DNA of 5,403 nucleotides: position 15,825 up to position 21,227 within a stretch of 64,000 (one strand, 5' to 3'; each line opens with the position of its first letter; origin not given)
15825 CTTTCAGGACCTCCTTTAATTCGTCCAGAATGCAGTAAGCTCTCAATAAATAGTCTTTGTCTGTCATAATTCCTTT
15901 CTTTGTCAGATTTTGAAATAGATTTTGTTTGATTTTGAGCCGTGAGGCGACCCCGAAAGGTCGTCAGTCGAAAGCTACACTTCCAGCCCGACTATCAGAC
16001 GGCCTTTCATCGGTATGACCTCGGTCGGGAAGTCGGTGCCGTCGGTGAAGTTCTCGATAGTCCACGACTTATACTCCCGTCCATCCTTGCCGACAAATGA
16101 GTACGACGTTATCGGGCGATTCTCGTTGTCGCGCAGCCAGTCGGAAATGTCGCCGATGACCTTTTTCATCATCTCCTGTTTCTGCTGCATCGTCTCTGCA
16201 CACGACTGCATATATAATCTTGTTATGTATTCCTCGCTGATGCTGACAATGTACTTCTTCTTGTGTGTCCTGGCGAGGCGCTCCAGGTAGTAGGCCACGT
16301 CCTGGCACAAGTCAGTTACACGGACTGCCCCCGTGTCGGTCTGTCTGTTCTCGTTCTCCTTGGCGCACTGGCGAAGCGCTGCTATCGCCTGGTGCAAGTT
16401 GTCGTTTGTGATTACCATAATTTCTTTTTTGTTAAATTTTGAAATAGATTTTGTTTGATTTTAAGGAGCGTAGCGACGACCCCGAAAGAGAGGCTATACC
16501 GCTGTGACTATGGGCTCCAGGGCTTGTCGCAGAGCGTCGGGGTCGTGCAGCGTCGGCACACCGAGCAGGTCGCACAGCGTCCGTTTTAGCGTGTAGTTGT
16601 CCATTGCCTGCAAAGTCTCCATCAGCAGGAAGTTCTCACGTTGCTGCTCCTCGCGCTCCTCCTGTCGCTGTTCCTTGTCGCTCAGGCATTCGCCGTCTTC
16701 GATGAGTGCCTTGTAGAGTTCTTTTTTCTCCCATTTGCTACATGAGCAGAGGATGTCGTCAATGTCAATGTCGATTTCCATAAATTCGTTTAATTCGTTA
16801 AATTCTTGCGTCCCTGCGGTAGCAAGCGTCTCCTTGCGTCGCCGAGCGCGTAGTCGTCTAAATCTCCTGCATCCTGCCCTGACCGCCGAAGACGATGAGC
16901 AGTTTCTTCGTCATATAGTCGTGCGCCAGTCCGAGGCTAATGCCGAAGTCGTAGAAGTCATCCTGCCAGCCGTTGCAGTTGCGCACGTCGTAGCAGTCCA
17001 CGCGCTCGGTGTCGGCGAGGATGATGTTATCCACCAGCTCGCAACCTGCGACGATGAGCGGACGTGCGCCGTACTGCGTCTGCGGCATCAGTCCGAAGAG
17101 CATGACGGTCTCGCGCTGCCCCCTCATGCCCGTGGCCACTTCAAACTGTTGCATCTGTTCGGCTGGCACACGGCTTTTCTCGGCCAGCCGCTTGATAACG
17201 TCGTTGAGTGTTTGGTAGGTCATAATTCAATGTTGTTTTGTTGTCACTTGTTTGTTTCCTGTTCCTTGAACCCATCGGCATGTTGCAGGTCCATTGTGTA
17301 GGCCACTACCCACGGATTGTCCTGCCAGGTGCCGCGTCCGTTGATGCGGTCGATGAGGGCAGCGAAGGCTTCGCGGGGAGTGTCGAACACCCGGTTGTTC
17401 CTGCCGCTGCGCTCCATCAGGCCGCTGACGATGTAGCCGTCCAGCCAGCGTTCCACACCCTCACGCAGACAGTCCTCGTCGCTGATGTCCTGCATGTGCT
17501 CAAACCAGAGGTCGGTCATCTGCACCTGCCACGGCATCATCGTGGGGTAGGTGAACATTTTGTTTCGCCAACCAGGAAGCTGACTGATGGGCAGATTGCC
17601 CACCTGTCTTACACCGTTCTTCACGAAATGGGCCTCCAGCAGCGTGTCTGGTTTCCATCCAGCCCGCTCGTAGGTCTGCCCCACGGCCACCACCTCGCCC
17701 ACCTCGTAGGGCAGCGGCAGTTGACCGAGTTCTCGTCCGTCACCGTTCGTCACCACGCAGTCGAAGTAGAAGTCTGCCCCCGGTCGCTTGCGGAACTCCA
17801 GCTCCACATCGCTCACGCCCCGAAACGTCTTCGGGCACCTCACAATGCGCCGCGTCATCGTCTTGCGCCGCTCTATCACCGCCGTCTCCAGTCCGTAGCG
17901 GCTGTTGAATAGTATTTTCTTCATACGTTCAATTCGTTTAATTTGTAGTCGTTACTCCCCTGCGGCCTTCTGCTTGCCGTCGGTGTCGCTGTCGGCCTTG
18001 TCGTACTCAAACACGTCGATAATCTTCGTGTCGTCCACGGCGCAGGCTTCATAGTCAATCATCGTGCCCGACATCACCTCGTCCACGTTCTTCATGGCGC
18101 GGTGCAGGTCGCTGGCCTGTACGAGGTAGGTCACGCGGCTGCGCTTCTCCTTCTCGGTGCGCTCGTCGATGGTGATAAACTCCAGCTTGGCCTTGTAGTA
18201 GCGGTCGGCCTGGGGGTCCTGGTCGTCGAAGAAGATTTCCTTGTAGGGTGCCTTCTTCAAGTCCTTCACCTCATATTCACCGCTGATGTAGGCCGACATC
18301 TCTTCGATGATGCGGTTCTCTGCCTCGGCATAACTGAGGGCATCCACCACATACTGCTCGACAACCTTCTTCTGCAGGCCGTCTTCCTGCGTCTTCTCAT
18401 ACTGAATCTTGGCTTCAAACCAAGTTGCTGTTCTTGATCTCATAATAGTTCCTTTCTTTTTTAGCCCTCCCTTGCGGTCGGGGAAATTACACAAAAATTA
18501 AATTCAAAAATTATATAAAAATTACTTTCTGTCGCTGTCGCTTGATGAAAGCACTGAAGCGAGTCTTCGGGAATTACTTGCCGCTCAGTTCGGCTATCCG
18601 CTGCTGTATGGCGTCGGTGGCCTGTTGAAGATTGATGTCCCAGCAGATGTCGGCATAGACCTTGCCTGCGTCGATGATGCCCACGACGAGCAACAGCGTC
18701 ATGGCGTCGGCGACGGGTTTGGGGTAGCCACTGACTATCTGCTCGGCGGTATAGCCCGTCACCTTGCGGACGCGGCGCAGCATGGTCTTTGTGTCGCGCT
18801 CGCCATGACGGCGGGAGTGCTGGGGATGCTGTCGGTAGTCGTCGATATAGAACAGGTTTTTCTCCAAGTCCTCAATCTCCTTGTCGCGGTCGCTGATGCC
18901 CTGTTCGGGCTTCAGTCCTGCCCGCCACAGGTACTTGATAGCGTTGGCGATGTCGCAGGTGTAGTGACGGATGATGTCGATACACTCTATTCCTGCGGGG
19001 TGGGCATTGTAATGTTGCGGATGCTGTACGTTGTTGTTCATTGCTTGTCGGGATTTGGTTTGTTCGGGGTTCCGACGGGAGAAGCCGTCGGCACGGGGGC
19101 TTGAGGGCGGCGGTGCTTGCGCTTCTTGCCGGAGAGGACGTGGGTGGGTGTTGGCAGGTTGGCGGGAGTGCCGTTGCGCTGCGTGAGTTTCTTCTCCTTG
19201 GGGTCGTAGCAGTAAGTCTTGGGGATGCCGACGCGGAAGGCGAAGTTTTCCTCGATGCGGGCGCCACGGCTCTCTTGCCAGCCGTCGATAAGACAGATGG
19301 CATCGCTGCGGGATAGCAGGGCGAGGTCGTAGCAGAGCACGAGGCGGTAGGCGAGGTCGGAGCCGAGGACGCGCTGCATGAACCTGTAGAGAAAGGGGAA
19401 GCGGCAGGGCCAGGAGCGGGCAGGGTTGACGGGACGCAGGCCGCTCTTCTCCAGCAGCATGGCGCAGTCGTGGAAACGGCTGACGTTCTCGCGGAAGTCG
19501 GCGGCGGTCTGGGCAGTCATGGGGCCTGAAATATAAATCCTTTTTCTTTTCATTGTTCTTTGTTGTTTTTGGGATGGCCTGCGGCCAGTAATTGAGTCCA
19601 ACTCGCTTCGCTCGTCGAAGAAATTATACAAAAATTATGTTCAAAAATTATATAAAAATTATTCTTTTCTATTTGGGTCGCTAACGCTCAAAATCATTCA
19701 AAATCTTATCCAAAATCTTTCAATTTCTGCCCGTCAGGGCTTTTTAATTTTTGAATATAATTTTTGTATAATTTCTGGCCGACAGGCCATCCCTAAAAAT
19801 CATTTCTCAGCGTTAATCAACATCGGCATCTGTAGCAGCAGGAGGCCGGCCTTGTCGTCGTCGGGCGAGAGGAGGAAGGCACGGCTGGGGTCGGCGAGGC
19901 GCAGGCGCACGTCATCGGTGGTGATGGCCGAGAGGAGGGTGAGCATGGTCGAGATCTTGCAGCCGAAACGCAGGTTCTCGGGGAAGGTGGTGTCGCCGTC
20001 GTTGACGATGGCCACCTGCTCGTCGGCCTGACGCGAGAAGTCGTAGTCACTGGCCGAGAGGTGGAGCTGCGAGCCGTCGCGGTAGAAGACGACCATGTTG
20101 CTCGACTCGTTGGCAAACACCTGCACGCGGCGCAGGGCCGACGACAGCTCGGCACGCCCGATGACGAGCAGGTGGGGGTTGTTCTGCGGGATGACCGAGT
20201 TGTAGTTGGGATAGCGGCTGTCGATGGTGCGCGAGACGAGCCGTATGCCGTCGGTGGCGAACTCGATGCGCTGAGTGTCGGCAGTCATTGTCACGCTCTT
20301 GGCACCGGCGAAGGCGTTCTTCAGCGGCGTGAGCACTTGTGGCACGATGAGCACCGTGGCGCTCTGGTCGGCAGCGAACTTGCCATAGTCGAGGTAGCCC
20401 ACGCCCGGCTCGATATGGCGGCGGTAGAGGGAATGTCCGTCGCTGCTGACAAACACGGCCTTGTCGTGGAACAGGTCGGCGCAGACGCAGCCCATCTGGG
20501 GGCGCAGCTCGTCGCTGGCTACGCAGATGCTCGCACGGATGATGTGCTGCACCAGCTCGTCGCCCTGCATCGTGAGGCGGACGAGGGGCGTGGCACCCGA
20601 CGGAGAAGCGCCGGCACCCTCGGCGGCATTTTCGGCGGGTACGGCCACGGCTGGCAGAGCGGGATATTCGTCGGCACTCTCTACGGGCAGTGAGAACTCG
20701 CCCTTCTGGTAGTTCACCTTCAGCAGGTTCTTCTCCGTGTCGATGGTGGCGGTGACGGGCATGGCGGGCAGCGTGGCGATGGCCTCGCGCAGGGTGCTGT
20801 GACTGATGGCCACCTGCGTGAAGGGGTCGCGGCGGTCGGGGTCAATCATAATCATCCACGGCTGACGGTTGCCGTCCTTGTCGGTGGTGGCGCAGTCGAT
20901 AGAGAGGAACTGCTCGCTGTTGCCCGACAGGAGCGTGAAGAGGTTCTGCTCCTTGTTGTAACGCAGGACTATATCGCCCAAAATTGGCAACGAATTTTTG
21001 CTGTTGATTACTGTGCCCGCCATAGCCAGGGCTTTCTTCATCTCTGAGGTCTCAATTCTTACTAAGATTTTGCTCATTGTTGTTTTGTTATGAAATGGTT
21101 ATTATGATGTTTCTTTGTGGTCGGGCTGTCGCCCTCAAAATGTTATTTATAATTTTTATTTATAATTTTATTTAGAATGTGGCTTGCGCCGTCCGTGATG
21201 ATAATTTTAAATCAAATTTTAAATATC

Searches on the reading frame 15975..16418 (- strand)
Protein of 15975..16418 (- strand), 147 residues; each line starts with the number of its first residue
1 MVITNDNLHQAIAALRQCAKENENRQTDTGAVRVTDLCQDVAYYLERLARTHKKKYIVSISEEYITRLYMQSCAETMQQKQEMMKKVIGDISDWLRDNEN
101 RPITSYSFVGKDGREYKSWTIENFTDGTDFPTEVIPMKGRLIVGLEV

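Call 11: search_protein_families(library=pfam, proteins=[window:15975-16418:-], max_evalue=0.01)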
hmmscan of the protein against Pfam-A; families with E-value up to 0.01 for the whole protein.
window:15975-16418:- (147 aa): 1 family
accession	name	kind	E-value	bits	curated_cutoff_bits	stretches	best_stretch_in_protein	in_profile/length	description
PF22662.2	Csa3_N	-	0.0095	16.4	27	0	8-61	41-94/120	Csa3 CRISPR-associated Rossmann-like domain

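Call 12: search_protein_families(library=phrogs, proteins=[window:15975-16418:-], max_evalue=0.01)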
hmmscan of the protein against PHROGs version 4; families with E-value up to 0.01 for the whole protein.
window:15975-16418:- (147 aa): 0 families

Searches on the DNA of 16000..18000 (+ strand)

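Call 9: search_dna_similar(query=window:16000-18000:+, collection=phages, mode=distant, max_rows=20)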
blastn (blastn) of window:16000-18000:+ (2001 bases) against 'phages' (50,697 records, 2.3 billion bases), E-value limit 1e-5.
No match.

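Call 63: search_rna_families(source=window, start=16700, end=16950, threshold=evalue, max_evalue=10)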
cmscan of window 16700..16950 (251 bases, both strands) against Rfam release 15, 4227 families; matches with E-value up to 10: 1.
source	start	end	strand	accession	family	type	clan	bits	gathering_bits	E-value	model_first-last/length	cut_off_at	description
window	16715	16835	+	RF02431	SpF22_sRNA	Gene; sRNA;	-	16.1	55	0.7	1-140/140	no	Streptococcus sRNA SpF22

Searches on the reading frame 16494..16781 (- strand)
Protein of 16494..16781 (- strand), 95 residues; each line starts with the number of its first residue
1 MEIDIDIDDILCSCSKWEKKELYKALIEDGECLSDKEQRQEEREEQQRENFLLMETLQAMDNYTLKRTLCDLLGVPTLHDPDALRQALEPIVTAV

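Call 11: search_protein_families(library=pfam, proteins=[window:16494-16781:-], max_evalue=0.01)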
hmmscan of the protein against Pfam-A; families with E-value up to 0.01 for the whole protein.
window:16494-16781:- (95 aa): 0 families

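Call 12: search_protein_families(library=phrogs, proteins=[window:16494-16781:-], max_evalue=0.01)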
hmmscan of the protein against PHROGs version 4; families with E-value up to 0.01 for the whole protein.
window:16494-16781:- (95 aa): 0 families

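Call 19: find_encoding_contigs(protein=window:16494-16781:-, flank=3000, max_places=10)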
Protein window:16494-16781:- (95 aa): 3 contigs read that carry it; 2 places shown.
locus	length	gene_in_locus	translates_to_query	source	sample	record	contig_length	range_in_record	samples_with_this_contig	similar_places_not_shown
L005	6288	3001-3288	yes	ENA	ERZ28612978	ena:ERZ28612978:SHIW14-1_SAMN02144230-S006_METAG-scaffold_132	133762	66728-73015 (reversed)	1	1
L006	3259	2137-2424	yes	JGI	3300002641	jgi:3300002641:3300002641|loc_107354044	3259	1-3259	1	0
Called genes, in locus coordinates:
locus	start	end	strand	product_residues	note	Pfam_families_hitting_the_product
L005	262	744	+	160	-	PF14359:DUF4406 (weak)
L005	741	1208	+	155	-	PF11753:DUF3310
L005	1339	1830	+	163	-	PF14902:DUF4494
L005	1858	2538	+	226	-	-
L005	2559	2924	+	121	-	-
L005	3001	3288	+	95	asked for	-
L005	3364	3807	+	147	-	-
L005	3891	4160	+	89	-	-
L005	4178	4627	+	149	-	-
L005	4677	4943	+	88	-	-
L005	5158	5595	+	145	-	-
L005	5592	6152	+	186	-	-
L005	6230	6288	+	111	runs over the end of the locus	-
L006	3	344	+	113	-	?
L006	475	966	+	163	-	PF14902:DUF4494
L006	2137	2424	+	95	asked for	-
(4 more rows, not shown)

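Call 41: find_related_loci(query=window:16494-16781:-, collection=viral_contigs, flank=2500)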
Query window:16494-16781:- (95 aa) in viral_contigs; peptide patterns used: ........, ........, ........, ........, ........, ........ (x = any residue, [..] = any of these).
18 stretches matched a pattern; 2 encode a relative of the query (tblastn E <= 1e-3); 2 distinct loci.
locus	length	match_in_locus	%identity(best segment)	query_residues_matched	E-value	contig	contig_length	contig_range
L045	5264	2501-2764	64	7-94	5e-30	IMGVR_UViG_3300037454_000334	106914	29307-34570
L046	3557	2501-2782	62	1-94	9e-29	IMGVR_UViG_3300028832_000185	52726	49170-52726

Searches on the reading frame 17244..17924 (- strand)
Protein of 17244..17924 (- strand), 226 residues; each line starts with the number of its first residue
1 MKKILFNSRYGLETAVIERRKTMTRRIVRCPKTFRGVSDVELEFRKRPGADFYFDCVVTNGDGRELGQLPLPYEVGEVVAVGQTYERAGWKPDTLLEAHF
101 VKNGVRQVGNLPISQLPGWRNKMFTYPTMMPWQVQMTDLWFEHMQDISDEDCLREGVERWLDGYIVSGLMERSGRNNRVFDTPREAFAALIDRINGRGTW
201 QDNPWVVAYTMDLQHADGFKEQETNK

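Call 11: search_protein_families(library=pfam, proteins=[window:17244-17924:-], max_evalue=0.01)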
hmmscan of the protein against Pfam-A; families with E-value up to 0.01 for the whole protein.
window:17244-17924:- (226 aa): 0 families

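Call 12: search_protein_families(library=phrogs, proteins=[window:17244-17924:-], max_evalue=0.01)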
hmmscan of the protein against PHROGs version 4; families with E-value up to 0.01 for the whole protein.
window:17244-17924:- (226 aa): 2 families
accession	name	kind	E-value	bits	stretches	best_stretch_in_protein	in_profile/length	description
phrog_874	-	unknown function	4.6e-26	92.8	1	3-211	69-254/277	-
phrog_18361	-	unknown function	8.4e-05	24.2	1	135-208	11-80/92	-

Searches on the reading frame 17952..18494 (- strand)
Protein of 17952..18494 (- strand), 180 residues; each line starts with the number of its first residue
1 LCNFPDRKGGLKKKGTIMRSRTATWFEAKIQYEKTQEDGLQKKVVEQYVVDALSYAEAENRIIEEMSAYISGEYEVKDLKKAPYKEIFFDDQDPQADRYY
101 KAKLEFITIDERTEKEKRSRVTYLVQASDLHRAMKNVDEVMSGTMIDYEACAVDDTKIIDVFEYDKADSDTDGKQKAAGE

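Call 11: search_protein_families(library=pfam, proteins=[window:17952-18494:-], max_evalue=0.01)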
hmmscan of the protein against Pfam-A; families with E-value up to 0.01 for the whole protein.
window:17952-18494:- (180 aa): 1 family
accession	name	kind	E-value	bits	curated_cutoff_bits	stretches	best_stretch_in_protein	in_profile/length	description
PF14902.11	DUF4494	-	7.1e-55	185.2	27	1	25-164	1-139/139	Domain of unknown function (DUF4494)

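Call 12: search_protein_families(library=phrogs, proteins=[window:17952-18494:-], max_evalue=0.01)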
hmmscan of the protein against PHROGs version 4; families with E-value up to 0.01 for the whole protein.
window:17952-18494:- (180 aa): 1 family
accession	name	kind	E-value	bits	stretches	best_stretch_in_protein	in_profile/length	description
phrog_19572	-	unknown function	8e-56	189.2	1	23-172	2-150/153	-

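Call 15: find_related_loci(query=window:17952-18494:-, collection=viral_contigs, flank=6000)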
Query window:17952-18494:- (180 aa) in viral_contigs; peptide patterns used: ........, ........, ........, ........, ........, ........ (x = any residue, [..] = any of these).
4 stretches matched a pattern; 2 encode a relative of the query (tblastn E <= 1e-3); 2 distinct loci.
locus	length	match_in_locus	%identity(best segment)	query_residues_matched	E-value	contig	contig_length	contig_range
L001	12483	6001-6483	78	13-174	2e-81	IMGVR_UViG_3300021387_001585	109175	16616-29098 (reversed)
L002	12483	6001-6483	61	1-170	3e-64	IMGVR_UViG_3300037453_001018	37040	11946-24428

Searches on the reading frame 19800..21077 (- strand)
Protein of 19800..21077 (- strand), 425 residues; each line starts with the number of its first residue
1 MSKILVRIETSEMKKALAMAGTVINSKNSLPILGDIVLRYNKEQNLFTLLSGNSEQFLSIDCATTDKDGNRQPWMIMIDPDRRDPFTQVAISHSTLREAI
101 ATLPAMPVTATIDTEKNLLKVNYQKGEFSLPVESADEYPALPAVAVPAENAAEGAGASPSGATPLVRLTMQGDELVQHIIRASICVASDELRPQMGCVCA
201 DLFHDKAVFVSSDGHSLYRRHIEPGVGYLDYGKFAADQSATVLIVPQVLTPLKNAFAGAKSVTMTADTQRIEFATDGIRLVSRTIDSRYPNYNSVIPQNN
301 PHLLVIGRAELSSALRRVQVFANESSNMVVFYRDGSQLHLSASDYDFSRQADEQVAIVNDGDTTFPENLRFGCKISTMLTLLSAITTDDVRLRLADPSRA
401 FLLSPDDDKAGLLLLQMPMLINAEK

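Call 70: search_protein_families(library=phrogs, proteins=[window:19800-21077:-], max_evalue=0.001)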
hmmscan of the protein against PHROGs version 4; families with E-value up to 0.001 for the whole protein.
window:19800-21077:- (425 aa): 2 families
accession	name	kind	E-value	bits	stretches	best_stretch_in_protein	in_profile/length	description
phrog_947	-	DNA, RNA and nucleotide metabolism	2.5e-35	123.1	1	7-422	6-366/368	DNA polymerase processivity factor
phrog_3007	-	DNA, RNA and nucleotide metabolism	4.4e-05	24.3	1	182-300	13-121/190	RusA-like Holliday junction resolvase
